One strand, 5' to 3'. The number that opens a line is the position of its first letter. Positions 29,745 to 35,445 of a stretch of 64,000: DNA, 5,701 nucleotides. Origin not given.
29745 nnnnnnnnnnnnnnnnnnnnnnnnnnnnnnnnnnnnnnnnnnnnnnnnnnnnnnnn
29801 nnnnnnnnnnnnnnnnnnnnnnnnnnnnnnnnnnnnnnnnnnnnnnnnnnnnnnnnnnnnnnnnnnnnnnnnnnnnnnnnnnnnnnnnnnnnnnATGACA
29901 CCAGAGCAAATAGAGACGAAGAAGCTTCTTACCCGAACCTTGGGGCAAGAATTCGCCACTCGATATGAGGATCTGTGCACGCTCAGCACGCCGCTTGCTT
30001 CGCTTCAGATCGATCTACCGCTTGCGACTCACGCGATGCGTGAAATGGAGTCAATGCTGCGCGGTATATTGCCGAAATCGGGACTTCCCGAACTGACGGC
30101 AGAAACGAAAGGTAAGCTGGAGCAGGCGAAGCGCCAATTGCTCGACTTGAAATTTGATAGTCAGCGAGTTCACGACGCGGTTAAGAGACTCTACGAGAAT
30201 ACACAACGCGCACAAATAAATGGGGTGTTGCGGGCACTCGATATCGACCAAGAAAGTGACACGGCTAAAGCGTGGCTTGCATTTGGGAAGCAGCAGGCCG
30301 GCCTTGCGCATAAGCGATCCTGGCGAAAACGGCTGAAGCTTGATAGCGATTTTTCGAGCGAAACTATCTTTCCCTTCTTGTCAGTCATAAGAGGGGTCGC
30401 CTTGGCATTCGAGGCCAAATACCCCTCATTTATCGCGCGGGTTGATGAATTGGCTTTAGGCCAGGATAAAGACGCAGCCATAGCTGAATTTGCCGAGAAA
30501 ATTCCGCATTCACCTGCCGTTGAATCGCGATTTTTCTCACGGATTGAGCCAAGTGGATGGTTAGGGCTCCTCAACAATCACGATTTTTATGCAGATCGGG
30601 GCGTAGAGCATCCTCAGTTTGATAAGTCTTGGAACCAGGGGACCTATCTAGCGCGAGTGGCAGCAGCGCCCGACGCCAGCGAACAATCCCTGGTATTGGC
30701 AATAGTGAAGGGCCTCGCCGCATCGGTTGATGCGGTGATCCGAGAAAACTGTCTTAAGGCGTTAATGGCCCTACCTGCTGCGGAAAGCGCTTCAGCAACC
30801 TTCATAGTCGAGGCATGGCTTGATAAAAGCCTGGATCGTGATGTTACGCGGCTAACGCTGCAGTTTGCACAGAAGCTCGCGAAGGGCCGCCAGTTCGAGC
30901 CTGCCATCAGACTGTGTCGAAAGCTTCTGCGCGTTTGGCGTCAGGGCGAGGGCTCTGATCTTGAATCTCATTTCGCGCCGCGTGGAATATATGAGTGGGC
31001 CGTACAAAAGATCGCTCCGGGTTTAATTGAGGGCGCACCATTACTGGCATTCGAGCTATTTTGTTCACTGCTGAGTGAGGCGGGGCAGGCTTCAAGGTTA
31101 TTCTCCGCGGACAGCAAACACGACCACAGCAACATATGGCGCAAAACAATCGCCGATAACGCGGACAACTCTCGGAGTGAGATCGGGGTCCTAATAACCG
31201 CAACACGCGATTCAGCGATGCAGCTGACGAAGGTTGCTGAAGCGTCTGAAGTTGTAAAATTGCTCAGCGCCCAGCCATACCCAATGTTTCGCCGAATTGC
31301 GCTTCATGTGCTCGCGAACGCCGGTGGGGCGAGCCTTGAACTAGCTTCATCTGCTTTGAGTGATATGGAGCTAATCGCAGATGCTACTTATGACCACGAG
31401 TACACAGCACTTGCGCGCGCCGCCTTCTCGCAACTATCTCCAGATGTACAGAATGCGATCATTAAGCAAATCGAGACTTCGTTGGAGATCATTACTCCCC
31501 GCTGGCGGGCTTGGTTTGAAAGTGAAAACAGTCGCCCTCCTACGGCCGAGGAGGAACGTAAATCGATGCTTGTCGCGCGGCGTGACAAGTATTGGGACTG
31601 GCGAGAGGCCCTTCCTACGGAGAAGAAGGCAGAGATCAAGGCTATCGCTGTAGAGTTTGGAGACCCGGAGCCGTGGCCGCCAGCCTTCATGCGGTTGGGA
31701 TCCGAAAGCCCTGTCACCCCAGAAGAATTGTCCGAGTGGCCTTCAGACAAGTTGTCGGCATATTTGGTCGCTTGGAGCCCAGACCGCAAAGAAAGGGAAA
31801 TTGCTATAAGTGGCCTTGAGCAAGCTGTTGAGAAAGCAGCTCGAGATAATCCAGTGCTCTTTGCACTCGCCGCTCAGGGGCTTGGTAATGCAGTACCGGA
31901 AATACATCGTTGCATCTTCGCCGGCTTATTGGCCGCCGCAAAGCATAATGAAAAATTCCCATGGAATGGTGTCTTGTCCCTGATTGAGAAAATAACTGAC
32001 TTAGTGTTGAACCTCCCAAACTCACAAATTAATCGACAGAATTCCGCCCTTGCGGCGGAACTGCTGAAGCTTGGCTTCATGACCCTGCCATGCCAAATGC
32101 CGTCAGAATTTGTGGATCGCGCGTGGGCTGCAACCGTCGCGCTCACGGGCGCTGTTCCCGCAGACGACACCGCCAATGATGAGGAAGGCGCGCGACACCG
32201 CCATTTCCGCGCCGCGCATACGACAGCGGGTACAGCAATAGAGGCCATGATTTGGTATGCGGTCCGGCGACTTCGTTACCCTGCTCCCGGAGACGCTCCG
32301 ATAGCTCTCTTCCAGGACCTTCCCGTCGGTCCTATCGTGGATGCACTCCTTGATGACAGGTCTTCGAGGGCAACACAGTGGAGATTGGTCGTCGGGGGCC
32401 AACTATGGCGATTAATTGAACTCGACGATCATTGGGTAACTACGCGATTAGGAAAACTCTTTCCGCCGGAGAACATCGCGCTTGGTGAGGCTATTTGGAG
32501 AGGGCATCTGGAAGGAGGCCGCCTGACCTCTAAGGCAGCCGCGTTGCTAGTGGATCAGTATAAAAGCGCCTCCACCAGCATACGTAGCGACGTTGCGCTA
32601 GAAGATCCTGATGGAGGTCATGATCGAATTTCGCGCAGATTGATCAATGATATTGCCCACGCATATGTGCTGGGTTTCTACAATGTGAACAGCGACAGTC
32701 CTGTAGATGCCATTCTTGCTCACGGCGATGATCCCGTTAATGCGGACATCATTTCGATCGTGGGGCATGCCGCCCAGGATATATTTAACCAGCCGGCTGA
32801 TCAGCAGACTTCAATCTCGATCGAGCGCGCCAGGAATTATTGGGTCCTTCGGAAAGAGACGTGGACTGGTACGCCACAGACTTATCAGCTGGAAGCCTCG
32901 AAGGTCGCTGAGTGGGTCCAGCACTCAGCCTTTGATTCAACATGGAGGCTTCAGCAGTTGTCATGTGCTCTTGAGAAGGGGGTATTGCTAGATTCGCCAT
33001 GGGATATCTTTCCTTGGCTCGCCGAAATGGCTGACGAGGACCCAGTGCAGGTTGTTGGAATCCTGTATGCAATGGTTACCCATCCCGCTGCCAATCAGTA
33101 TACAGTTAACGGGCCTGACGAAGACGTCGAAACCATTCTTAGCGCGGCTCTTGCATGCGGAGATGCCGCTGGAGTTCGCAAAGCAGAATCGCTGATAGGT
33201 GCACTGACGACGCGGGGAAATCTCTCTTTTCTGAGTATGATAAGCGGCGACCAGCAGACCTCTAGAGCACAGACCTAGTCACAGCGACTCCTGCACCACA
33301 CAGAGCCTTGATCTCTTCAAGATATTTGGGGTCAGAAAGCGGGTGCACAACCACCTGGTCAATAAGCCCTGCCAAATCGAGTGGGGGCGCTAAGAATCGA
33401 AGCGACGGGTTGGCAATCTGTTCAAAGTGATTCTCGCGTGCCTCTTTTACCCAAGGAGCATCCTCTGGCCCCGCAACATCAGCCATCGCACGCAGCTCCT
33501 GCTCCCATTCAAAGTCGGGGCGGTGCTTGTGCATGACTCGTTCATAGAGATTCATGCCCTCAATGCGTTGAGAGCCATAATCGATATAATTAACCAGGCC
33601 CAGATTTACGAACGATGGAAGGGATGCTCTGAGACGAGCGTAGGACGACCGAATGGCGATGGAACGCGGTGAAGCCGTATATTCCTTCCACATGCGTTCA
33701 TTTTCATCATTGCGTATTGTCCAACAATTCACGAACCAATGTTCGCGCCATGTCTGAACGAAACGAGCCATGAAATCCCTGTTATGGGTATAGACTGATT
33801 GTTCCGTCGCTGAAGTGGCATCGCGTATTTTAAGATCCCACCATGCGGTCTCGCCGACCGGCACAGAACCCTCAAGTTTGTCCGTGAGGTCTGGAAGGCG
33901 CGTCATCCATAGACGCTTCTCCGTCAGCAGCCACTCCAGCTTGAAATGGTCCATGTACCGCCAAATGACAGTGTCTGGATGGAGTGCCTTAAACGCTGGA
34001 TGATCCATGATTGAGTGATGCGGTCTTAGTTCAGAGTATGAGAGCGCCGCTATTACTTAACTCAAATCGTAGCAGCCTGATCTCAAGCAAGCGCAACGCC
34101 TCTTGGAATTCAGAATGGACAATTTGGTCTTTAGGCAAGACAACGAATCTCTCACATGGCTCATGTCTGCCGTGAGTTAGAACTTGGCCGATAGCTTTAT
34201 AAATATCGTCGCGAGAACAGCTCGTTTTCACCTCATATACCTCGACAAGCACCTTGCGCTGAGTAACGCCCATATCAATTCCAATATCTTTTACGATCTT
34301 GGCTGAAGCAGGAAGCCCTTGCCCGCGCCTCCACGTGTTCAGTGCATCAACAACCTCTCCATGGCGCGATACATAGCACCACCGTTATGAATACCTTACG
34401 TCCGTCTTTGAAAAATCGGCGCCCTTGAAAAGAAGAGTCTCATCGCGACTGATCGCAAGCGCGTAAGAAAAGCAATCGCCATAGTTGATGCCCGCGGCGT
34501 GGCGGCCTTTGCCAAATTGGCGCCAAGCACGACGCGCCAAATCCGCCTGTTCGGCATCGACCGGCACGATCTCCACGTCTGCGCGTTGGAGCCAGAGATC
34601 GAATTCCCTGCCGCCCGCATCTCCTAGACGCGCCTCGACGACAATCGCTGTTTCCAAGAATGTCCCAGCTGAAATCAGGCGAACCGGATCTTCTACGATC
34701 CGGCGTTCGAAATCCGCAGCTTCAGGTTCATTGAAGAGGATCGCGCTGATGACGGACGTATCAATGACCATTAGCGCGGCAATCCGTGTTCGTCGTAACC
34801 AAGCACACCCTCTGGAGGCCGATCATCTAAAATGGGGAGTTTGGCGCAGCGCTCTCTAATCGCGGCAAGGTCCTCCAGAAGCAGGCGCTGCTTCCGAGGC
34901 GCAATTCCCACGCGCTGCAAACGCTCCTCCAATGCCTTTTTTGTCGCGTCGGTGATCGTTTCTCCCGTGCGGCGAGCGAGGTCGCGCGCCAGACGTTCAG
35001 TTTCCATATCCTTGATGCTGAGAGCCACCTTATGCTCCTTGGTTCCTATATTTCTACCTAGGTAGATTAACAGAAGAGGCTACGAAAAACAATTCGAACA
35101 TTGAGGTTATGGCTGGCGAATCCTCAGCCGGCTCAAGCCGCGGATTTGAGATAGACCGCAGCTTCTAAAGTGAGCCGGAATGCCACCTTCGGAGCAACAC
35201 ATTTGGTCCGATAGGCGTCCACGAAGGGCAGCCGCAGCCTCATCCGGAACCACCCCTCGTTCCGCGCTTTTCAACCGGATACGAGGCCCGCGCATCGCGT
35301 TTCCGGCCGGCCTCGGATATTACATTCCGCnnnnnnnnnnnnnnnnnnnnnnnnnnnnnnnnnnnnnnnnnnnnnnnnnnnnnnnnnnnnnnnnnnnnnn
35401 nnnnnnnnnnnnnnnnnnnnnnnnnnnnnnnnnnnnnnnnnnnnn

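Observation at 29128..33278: Translationally coupled orphan pair: a 256-aa protein plus a 1127-aa all-helical giant directly downstream of tRNA-Gln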

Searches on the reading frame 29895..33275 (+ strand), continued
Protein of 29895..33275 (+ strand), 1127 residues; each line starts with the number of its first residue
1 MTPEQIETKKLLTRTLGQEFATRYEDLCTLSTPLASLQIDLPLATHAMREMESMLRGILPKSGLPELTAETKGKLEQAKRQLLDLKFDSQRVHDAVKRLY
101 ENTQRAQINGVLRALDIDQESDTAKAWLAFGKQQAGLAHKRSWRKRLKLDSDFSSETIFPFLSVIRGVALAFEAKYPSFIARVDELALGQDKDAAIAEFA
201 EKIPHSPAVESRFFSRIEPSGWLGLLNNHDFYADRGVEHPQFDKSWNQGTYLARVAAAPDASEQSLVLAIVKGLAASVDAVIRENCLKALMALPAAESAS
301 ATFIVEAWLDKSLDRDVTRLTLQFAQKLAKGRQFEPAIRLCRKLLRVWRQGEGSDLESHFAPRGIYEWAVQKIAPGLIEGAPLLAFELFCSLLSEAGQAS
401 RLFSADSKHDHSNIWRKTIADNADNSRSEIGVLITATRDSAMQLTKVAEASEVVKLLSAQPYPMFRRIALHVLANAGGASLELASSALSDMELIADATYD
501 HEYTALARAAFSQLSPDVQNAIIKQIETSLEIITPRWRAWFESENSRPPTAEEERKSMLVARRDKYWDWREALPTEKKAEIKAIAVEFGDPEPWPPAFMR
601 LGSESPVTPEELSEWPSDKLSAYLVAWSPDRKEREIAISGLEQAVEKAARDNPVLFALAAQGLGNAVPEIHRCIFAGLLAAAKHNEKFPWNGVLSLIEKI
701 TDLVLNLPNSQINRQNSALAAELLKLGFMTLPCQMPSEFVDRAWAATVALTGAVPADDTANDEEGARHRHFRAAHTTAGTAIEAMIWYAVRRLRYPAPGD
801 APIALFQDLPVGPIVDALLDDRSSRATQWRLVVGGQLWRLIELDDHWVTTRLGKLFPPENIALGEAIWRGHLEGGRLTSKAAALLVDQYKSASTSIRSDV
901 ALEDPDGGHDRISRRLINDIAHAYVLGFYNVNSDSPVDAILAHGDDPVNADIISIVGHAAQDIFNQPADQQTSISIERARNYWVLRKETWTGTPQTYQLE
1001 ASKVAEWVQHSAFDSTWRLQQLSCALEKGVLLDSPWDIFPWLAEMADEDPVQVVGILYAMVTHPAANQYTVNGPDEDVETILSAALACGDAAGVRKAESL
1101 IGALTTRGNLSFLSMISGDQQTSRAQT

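Call 84: find_related_loci(query=A5, collection=metagenome_contigs, flank=5000)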
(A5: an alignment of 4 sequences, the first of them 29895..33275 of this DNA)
Query A5 (1127 aa) in metagenome_contigs; peptide patterns used: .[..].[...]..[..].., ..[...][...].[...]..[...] (x = any residue, [..] = any of these).
360 stretches matched a pattern; 79 encode a relative of the query (tblastn E <= 1e-3); 79 distinct loci.
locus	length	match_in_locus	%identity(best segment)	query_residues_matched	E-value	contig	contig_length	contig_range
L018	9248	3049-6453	28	1-1123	2e-112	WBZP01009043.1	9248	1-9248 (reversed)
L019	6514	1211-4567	28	1-1116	8e-110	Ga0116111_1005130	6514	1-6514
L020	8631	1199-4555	28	1-1116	2e-109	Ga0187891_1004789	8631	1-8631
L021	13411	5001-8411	27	1-1124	2e-104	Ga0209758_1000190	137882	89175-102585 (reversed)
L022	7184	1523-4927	27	1-1124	1e-104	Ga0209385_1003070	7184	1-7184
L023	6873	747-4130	26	1-1115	9e-103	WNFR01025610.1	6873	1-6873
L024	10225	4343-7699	28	1-1116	4e-101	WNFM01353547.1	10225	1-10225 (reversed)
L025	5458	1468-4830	27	1-1115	8e-95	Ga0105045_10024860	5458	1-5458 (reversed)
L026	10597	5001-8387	26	1-1116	5e-90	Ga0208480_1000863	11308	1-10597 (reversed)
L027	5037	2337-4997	28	1-872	8e-88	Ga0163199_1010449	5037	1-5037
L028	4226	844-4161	25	1-1115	2e-87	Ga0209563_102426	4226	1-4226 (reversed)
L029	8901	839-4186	27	1-1115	6e-87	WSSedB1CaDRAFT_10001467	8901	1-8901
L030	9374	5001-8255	26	1-1087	5e-82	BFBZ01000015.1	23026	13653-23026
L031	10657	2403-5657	26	1-1087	5e-82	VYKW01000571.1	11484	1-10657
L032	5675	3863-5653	32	1-594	1e-80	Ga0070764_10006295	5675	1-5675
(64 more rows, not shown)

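Call 93: search_protein_families(library=pfam, proteins=[P0007, P0021, P0022, P0024, P0035, P0117, P0009, P0032], max_evalue=0.1)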
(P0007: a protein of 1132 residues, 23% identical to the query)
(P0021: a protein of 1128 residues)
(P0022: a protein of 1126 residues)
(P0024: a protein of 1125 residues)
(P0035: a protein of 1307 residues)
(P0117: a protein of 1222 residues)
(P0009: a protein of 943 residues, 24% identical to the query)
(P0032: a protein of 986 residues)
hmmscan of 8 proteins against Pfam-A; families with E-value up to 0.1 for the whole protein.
P0007 (1132 aa): 0 families

P0021 (1128 aa): 0 families

P0022 (1126 aa): 0 families

P0024 (1125 aa): 0 families

P0035 (1307 aa): 4 families
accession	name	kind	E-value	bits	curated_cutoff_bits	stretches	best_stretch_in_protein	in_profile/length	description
PF01381.28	HTH_3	-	2.9e-10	40.5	23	1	116-168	1-53/55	Helix-turn-helix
PF13560.12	HTH_31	-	5.9e-07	30.1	27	1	117-162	7-53/64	Helix-turn-helix domain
PF12844.13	HTH_19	-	0.0073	16.6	30.2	0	115-160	3-48/64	Helix-turn-helix domain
PF08672.17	ANAPC2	-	0.021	15.7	23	0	795-834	9-48/60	Anaphase promoting complex (APC) subunit 2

P0117 (1222 aa): 1 family
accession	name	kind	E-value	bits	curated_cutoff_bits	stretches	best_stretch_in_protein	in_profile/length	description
PF11056.14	UvsY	-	0.021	15.7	22.8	0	1027-1085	34-91/128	Recombination, repair and ssDNA binding protein UvsY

P0009 (943 aa): 0 families

P0032 (986 aa): 0 families

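Call 117: find_related_loci(query=A5, collection=viral_contigs, flank=6000)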
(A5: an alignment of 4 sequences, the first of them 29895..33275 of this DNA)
Query A5 (1127 aa) in viral_contigs; peptide patterns used: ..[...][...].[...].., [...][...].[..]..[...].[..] (x = any residue, [..] = any of these).
58 stretches matched a pattern; 1 encode a relative of the query (tblastn E <= 1e-3); 1 distinct loci.
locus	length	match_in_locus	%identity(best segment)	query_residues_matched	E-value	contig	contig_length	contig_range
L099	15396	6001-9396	28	1-1120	7e-99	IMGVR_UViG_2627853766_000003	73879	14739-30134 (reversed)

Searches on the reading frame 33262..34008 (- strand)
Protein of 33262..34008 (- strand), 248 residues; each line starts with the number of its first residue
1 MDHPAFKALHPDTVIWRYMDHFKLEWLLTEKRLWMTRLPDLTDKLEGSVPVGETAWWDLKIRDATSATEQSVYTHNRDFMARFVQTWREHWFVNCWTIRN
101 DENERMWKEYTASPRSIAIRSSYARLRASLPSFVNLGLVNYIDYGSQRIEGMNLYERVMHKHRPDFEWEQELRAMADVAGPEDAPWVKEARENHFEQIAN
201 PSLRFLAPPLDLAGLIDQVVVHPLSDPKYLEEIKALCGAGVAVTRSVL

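Call 7: search_protein_families(library=pfam, proteins=[window:33262-34008:-], max_evalue=0.01)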
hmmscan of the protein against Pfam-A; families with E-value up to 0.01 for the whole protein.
window:33262-34008:- (248 aa): 0 families

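Call 8: search_protein_families(library=padloc, proteins=[window:33262-34008:-], max_evalue=0.01)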
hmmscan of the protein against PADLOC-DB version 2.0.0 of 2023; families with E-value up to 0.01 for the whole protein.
window:33262-34008:- (248 aa): 3 families
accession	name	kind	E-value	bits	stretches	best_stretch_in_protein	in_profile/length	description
PDLC04993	PDC-S31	-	3.1e-05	21.4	1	86-130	67-110/245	-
PDLC04994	PDC-S31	-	0.00018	18.9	1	73-175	103-205/273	-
PDLC04991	PDC-S31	-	0.0083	13.8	0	28-176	19-146/208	-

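Call 9: search_protein_families(library=ncbifam, proteins=[window:33262-34008:-], max_evalue=0.1)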
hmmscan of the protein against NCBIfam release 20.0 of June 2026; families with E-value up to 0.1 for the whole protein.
window:33262-34008:- (248 aa): 0 families

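Call 30: search_protein_families(library=pfam, proteins=[window:33262-34008:-], max_evalue=5)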
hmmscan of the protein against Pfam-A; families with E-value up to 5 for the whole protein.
window:33262-34008:- (248 aa): 0 families

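Call 50: search_protein_families(library=pfam, proteins=[window:33262-34008:-], max_evalue=1)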
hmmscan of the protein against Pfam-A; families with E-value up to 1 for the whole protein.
window:33262-34008:- (248 aa): 0 families

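Call 80: search_protein_families(library=phrogs, proteins=[window:33262-34008:-], max_evalue=0.1)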
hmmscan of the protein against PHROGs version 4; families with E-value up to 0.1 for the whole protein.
window:33262-34008:- (248 aa): 2 families
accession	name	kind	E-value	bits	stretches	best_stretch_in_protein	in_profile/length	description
phrog_34615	-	unknown function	5.3e-22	79.5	1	5-237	8-247/266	-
phrog_1762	-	unknown function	0.0013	18.8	1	13-120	46-154/395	-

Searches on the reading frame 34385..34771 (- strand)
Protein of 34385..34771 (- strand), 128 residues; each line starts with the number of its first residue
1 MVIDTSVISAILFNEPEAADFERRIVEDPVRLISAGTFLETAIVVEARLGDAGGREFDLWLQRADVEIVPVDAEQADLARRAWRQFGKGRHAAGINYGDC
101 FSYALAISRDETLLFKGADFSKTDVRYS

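Call 7: search_protein_families(library=pfam, proteins=[window:34385-34771:-], max_evalue=0.01)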
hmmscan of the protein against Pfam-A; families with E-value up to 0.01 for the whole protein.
window:34385-34771:- (128 aa): 1 family
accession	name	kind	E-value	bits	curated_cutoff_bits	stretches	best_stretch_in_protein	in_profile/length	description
PF01850.27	PIN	-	1.1e-19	71.6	23.6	1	1-124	1-118/120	PIN domain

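Call 8: search_protein_families(library=padloc, proteins=[window:34385-34771:-], max_evalue=0.01)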
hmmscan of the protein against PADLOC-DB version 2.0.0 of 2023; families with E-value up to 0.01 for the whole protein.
window:34385-34771:- (128 aa): 0 families

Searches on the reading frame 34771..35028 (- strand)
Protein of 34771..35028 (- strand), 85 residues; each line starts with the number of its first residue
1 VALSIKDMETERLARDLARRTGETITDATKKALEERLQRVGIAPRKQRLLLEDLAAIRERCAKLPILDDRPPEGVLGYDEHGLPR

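Call 7: search_protein_families(library=pfam, proteins=[window:34771-35028:-], max_evalue=0.01)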
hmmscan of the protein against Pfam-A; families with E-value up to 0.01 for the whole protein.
window:34771-35028:- (85 aa): 1 family
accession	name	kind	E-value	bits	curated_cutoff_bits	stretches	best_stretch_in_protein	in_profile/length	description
PF07704.17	PSK_trans_fac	-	5.3e-28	98.2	28.3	1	1-84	1-82/82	Rv0623-like transcription factor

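Call 8: search_protein_families(library=padloc, proteins=[window:34771-35028:-], max_evalue=0.01)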
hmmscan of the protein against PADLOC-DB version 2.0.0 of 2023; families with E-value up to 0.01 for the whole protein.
window:34771-35028:- (85 aa): 0 families

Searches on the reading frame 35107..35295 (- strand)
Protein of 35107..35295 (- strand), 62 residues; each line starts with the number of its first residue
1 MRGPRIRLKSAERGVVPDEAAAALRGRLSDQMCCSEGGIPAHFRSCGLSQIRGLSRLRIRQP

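Call 50: search_protein_families(library=pfam, proteins=[window:35107-35295:-], max_evalue=1)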
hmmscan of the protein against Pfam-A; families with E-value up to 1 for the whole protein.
window:35107-35295:- (62 aa): 1 family
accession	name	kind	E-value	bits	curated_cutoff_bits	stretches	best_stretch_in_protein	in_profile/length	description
PF02631.22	RecX_HTH2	-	0.11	13.2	26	0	49-61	14-26/42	RecX, second three-helix domain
